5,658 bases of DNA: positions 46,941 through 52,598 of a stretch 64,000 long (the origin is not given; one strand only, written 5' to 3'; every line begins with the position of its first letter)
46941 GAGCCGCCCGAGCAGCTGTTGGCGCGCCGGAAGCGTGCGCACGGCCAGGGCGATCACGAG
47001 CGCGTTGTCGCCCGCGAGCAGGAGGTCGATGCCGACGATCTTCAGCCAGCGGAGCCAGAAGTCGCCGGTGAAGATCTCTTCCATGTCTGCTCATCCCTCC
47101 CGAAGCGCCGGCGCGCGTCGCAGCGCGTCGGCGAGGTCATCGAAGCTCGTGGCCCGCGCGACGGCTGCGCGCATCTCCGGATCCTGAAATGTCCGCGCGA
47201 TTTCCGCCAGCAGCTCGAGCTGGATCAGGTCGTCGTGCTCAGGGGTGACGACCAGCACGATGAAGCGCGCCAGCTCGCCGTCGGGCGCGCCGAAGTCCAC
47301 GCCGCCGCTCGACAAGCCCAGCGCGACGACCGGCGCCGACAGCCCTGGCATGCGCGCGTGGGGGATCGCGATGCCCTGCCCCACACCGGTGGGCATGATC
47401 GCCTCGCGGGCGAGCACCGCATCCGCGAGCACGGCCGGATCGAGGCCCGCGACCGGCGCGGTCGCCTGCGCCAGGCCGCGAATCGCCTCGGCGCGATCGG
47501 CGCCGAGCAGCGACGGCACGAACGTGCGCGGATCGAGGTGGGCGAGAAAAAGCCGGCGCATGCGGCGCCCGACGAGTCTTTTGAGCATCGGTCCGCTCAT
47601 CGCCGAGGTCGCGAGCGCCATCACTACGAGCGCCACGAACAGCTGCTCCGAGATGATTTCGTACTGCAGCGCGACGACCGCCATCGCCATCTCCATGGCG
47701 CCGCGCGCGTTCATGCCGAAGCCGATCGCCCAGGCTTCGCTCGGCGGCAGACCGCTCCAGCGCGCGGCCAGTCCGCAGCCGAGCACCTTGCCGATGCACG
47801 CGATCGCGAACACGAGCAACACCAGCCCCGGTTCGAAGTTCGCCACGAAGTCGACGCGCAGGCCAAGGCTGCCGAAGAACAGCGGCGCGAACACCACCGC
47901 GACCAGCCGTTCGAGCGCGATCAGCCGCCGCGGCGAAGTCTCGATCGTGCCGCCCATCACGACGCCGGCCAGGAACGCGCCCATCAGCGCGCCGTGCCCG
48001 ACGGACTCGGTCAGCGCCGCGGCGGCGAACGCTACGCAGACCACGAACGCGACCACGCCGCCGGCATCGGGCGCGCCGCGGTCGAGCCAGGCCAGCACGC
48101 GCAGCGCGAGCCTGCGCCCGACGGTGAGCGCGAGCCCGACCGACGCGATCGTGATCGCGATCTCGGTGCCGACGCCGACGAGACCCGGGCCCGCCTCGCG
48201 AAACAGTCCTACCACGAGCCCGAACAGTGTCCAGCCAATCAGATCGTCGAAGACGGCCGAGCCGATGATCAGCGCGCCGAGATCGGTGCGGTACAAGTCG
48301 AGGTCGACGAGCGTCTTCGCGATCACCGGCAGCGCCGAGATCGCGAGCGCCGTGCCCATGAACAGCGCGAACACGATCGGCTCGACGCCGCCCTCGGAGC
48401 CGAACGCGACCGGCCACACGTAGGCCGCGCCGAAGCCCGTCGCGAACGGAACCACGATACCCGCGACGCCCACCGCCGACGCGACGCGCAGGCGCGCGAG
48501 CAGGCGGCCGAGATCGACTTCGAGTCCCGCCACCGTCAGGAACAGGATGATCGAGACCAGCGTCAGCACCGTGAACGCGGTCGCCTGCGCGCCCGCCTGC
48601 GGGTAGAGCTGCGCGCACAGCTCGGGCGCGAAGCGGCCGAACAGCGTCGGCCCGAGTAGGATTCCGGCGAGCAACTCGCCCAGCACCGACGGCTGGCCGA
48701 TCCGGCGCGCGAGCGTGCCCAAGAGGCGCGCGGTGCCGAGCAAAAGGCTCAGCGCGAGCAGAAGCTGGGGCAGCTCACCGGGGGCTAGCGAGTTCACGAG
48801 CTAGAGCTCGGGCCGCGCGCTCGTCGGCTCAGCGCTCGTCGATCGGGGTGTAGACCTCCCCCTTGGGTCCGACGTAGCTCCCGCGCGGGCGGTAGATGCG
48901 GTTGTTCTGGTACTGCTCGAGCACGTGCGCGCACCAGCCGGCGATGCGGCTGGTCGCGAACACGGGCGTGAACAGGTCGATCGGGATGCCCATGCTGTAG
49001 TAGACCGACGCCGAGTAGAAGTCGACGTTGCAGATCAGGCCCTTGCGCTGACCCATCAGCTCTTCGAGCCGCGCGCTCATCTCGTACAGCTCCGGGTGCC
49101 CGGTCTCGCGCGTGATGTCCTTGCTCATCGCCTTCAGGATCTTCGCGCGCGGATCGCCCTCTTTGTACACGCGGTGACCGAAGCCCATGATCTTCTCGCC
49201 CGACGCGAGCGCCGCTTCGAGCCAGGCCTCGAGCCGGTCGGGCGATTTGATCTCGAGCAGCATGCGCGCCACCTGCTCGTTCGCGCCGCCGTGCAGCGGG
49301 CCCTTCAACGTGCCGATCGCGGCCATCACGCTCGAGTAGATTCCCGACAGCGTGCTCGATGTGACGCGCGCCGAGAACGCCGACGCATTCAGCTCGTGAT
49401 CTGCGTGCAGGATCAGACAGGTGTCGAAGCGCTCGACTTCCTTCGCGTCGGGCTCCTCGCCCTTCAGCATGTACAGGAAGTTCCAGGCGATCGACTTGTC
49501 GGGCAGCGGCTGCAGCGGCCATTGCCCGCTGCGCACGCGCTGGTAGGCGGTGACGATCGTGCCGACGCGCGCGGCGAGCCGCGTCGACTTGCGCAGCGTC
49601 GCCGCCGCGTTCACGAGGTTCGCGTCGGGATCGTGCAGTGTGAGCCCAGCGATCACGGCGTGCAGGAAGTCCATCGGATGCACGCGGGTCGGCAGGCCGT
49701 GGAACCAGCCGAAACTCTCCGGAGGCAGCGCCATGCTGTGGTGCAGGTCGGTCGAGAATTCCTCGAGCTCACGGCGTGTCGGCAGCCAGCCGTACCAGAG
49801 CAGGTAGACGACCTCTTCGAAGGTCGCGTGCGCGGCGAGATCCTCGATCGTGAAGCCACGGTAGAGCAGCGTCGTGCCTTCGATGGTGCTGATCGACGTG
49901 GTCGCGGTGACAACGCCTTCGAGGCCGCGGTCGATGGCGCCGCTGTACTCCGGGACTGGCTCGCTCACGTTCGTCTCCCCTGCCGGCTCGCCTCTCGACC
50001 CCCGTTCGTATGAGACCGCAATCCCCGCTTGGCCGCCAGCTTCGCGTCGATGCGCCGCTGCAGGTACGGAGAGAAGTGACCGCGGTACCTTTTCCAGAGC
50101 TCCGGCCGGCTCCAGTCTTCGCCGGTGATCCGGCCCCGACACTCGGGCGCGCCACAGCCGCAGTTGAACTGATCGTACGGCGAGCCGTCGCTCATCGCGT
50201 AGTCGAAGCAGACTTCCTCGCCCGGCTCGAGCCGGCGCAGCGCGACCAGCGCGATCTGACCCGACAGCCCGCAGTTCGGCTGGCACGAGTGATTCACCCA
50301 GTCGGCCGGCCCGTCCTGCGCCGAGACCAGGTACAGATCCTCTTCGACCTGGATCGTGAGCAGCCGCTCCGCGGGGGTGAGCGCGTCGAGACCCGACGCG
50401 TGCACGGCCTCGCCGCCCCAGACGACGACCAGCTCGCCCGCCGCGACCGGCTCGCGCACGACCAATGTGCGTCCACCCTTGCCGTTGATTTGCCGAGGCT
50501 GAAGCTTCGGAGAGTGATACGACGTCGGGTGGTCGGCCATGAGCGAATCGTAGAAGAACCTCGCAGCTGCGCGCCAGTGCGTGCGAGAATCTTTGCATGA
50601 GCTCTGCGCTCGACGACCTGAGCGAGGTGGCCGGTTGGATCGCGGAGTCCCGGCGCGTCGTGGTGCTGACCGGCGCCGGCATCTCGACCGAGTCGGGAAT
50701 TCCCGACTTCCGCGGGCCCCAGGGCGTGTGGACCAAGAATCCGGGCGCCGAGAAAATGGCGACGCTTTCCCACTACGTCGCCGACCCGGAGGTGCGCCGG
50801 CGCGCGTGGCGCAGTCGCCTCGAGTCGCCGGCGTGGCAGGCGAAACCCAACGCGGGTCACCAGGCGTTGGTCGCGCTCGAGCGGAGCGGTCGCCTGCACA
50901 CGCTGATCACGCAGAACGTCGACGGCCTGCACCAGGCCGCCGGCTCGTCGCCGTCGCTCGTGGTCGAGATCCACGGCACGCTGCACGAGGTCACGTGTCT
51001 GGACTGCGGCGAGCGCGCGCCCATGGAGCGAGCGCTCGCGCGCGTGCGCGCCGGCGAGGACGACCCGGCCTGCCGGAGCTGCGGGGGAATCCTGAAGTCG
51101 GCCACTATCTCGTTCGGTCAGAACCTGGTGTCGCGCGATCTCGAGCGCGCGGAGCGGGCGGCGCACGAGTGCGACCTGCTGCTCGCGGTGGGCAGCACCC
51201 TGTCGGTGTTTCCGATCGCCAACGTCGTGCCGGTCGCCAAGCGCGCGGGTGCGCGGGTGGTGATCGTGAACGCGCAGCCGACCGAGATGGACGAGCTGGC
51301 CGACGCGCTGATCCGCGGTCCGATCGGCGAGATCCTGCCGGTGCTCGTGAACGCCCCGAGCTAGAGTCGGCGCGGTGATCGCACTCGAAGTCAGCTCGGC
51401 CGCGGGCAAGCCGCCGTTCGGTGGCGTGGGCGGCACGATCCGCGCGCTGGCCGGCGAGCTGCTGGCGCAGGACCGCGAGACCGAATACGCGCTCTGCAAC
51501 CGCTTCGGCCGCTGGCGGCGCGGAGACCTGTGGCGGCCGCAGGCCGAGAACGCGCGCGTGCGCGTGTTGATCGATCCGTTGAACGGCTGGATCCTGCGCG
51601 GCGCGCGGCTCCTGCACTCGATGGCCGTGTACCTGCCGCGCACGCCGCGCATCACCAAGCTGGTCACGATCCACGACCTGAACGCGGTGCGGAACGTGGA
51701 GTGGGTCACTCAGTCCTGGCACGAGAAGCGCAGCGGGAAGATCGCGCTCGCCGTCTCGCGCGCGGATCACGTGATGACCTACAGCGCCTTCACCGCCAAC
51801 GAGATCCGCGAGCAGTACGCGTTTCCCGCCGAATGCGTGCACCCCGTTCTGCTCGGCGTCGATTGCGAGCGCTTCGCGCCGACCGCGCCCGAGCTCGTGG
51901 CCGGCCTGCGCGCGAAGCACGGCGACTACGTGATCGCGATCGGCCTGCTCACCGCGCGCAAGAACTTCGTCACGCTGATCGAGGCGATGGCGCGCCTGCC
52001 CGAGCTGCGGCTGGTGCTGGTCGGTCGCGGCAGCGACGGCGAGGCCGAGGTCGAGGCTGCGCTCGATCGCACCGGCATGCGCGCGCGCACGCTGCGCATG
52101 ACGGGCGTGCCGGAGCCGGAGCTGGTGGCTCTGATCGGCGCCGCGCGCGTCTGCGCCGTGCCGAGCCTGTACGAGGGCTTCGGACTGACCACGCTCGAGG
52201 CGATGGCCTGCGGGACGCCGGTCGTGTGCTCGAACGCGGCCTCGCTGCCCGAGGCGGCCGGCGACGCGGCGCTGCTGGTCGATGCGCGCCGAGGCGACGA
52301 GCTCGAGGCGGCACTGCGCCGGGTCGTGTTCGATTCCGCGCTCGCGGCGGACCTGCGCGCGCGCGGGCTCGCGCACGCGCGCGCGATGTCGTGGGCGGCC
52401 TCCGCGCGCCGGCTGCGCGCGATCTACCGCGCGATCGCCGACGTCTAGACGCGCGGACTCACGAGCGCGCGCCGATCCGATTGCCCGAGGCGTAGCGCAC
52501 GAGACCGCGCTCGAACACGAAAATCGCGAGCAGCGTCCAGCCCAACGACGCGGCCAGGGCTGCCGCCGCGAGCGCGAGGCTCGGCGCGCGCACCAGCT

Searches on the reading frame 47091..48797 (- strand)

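Call 83: search_protein_families(library=pfam, proteins=[window:47091-48797:-], max_evalue=0.0001)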
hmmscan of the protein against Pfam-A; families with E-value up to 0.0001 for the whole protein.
window:47091-48797:- (568 aa): 2 families
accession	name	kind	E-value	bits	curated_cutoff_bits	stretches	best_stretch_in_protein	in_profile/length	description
PF00999.27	Na_H_Exchanger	-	1.2e-47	163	26.2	1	23-409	4-373/375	Sodium/hydrogen exchanger, transmembrane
PF00359.27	PTS_EIIA_2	-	6.3e-22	78.5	27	1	432-560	14-142/144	Phosphoenolpyruvate-dependent sugar phosphotransferase system, EIIA 2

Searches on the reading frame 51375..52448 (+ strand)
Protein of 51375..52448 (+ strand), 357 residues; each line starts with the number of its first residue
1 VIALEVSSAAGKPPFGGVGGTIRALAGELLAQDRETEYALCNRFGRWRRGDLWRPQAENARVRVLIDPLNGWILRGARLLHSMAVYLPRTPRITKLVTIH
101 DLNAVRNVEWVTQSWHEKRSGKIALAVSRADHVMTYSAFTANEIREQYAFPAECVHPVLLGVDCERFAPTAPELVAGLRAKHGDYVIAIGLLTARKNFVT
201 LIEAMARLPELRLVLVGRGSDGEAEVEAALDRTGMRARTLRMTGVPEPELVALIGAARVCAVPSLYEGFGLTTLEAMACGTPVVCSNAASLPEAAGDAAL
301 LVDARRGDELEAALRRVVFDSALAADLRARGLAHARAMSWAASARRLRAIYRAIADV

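Call 83: search_protein_families(library=pfam, proteins=[window:51375-52448:+], max_evalue=0.0001)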
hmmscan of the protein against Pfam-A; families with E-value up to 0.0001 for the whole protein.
window:51375-52448:+ (357 aa): 5 families
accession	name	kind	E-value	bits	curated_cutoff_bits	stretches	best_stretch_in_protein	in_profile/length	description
PF00534.26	Glycos_transf_1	-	6e-26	91.5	26.4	1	183-330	15-168/172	Glycosyl transferases group 1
PF13692.12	Glyco_trans_1_4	-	1.4e-24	87.4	27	1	185-318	3-140/142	Glycosyl transferases group 1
PF20706.3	GT4-conflict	-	1.8e-10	40.8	26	1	127-346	144-384/385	Family 4 Glycosyltransferase in conflict systems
PF13524.12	Glyco_trans_1_2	-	3e-08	34.1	25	1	200-337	4-131/144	Glycosyl transferase-like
PF13439.12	Glyco_transf_4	-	2.7e-06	27.9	28.5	1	81-166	85-170/170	Glycosyltransferase Family 4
